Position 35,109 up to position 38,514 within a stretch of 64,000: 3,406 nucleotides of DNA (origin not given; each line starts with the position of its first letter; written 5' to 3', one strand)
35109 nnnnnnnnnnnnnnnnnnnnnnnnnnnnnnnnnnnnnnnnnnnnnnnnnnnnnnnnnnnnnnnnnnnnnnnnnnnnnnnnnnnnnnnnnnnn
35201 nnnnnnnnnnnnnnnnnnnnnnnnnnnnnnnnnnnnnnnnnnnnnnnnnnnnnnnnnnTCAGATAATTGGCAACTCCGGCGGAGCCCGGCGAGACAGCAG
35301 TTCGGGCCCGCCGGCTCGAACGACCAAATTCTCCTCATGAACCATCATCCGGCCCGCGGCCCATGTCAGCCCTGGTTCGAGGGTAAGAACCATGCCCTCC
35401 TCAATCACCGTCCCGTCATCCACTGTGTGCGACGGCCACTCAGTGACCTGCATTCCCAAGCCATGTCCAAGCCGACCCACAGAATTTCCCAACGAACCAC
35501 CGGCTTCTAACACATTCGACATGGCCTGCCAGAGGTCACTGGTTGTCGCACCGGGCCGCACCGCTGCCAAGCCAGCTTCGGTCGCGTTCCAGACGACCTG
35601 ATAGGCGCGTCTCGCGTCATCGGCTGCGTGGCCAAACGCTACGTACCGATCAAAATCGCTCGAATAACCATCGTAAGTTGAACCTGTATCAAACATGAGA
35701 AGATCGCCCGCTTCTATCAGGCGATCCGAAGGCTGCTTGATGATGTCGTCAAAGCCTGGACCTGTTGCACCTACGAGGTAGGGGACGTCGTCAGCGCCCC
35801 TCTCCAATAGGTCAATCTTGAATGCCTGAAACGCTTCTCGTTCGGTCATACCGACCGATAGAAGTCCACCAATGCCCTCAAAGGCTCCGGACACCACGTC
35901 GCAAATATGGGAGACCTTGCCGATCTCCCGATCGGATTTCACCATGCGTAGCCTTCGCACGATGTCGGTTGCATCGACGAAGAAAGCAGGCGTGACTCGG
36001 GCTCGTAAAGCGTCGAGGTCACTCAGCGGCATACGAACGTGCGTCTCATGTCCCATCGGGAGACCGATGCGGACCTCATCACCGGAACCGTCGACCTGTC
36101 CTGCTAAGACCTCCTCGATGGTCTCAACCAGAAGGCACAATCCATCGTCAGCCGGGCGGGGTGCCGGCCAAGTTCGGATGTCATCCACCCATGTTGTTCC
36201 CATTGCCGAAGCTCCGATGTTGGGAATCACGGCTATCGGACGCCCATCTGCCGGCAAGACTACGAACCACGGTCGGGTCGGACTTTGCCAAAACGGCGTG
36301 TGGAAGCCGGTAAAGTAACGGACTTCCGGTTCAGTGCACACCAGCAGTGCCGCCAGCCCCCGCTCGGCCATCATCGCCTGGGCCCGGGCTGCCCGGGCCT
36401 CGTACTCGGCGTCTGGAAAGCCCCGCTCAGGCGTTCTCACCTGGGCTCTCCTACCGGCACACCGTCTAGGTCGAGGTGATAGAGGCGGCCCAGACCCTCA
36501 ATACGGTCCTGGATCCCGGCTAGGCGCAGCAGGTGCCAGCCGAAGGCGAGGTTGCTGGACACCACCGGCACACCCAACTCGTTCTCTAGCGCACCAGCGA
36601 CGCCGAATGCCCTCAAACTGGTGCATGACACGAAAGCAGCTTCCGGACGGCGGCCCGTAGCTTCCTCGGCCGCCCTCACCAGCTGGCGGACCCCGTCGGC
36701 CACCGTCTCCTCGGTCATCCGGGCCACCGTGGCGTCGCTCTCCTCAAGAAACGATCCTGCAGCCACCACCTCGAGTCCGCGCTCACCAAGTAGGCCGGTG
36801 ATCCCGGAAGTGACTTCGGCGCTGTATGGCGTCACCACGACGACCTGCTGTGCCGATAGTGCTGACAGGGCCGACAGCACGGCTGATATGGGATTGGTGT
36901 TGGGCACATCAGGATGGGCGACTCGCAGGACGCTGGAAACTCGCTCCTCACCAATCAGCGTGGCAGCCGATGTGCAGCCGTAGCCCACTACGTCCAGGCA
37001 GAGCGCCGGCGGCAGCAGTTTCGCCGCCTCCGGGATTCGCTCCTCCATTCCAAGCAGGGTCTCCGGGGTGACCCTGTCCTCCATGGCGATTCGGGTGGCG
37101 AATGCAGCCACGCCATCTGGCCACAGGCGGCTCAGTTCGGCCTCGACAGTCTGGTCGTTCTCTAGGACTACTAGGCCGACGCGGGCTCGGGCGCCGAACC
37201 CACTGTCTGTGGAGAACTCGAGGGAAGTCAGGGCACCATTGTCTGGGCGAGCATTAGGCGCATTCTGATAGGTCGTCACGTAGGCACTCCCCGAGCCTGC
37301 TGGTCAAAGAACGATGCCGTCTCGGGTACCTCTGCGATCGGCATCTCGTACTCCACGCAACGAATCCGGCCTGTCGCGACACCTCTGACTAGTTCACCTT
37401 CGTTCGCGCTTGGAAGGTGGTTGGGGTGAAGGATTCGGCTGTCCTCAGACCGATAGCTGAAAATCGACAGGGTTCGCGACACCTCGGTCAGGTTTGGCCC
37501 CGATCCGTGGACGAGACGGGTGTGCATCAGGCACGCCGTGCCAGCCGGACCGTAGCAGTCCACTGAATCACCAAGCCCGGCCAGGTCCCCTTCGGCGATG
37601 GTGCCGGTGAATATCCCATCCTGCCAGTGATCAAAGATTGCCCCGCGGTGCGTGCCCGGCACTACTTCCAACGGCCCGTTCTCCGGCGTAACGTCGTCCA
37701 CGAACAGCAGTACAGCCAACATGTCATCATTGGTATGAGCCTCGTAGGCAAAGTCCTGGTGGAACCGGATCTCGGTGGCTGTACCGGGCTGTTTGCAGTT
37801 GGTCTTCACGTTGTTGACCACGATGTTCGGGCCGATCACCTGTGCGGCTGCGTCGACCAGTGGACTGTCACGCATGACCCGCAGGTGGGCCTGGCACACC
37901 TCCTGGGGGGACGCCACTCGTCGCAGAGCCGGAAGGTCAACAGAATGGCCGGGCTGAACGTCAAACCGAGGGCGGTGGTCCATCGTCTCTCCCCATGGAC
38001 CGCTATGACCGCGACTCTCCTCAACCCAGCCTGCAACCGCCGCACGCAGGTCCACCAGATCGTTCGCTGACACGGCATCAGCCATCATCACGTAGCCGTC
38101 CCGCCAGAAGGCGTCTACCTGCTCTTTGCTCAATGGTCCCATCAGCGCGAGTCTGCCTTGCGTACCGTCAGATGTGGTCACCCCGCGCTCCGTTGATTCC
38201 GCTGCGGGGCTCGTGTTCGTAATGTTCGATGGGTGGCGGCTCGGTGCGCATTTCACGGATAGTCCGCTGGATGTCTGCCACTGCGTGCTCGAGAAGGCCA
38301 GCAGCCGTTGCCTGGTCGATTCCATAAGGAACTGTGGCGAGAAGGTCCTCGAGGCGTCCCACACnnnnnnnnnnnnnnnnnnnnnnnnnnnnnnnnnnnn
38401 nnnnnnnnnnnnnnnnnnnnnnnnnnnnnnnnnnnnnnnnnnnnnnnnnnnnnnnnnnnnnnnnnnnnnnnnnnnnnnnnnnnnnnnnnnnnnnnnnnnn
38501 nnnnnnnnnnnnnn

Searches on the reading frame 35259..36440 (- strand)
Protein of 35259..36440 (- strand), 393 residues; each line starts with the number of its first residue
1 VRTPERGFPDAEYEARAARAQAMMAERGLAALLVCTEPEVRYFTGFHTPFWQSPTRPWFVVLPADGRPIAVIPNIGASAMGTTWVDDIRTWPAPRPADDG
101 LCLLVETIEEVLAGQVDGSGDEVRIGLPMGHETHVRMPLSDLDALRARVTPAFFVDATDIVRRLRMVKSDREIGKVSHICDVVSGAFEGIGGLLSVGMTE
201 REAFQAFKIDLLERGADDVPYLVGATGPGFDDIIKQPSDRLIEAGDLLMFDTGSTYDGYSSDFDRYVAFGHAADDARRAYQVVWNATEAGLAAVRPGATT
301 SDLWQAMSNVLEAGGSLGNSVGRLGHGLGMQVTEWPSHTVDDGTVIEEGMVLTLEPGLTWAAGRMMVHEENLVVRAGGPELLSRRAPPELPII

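Call 41: search_protein_families(library=pfam, proteins=[window:35259-36440:-], max_evalue=0.001)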
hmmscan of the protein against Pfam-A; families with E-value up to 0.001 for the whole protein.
window:35259-36440:- (393 aa): 2 families
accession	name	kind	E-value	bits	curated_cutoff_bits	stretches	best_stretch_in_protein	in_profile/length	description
PF00557.29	Peptidase_M24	-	3.1e-38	132.1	23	1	178-374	5-205/208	Metallopeptidase family M24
PF01321.24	Creatinase_N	-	5.2e-13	50.1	22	1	16-167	1-128/128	Creatinase/Prolidase N-terminal domain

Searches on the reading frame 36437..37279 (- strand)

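Call 41: search_protein_families(library=pfam, proteins=[window:36437-37279:-], max_evalue=0.001)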
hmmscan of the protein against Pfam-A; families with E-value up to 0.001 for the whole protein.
window:36437-37279:- (280 aa): 2 families
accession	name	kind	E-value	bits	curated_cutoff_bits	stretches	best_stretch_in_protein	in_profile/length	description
PF17645.6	Amdase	-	5.5e-23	82.2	25.9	1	34-266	1-227/228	Arylmalonate decarboxylase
PF01177.27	Asp_Glu_race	-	2.5e-07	31.2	31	1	123-245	89-206/211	Asp/Glu/Hydantoin racemase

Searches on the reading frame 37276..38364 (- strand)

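Call 74: search_protein_families(library=pfam, proteins=[window:37276-38364:-], max_evalue=0.001)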
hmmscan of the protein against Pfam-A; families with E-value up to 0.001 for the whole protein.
window:37276-38364:- (362 aa): 1 family
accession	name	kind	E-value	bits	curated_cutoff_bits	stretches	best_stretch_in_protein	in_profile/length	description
PF05721.19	PhyH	-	5.5e-22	79.5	22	1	88-298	3-212/213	Phytanoyl-CoA dioxygenase (PhyH)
